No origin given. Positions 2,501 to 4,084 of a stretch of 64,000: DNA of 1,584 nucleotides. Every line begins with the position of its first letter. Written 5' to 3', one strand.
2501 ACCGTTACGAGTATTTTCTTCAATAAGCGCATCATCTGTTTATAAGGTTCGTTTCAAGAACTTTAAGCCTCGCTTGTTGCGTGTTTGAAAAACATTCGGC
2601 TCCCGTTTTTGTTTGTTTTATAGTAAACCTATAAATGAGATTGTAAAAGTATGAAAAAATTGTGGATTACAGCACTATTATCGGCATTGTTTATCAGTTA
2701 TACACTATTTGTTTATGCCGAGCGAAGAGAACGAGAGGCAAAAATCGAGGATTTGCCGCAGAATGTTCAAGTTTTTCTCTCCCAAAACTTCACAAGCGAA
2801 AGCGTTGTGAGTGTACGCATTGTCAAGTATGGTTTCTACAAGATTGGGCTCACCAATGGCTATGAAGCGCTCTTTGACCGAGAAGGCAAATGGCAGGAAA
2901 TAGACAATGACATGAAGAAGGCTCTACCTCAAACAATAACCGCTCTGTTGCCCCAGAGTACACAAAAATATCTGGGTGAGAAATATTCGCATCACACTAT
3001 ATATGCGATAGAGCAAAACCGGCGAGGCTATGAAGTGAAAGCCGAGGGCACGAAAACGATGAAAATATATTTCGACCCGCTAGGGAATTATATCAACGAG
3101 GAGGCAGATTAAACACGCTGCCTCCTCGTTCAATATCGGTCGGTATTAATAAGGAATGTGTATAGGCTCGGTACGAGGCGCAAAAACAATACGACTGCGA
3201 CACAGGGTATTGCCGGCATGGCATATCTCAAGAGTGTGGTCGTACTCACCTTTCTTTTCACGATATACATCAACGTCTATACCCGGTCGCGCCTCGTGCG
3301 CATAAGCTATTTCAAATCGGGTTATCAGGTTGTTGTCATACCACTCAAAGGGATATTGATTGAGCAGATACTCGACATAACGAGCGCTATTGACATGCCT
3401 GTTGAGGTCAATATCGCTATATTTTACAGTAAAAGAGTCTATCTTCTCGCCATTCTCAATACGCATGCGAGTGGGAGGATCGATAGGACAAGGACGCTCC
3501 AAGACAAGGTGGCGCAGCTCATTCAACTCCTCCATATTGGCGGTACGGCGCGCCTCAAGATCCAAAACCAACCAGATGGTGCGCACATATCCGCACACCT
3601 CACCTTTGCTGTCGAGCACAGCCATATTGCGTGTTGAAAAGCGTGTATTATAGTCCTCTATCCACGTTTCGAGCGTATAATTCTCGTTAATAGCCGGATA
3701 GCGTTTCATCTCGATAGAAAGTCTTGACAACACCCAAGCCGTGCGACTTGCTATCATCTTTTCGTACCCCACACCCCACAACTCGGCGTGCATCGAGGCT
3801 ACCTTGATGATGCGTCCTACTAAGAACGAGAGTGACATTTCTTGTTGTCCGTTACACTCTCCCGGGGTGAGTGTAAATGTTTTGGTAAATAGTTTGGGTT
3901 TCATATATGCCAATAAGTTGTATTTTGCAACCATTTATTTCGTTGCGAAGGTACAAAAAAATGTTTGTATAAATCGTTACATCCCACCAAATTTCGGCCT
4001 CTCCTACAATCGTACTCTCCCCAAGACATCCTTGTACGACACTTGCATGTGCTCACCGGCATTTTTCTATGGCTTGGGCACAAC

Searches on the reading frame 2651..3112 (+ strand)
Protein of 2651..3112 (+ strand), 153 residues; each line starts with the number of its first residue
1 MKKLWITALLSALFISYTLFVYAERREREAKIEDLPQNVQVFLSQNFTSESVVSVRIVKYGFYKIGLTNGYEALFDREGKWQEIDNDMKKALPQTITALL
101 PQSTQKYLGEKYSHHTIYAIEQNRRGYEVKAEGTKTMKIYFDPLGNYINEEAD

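Call 82: search_protein_families(library=pfam, proteins=[window:2651-3112:+], max_evalue=0.0001)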
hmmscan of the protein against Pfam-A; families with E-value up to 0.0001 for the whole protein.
window:2651-3112:+ (153 aa): 1 family
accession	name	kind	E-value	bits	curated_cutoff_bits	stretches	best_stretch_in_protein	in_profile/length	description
PF11396.14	PepSY_like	-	5e-18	65.6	28.3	1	62-148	2-82/83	Putative beta-lactamase-inhibitor-like, PepSY-like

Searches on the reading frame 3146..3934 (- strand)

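Call 82: search_protein_families(library=pfam, proteins=[window:3146-3934:-], max_evalue=0.0001)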
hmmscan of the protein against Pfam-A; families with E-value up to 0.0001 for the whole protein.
window:3146-3934:- (262 aa): 3 families
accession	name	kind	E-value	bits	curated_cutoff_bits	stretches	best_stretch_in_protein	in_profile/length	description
PF01643.23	Acyl-ACP_TE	-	2.8e-21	76.1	23.7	1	14-136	2-125/131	Acyl-ACP thioesterase N-terminal domain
PF20791.3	Acyl-ACP_TE_C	-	5.8e-14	52.6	21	1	164-251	8-99/101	Acyl-ACP thioesterase C-terminal domain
PF13279.12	4HBT_2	-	2.2e-06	28.6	25.5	0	51-136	30-116/122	Thioesterase-like superfamily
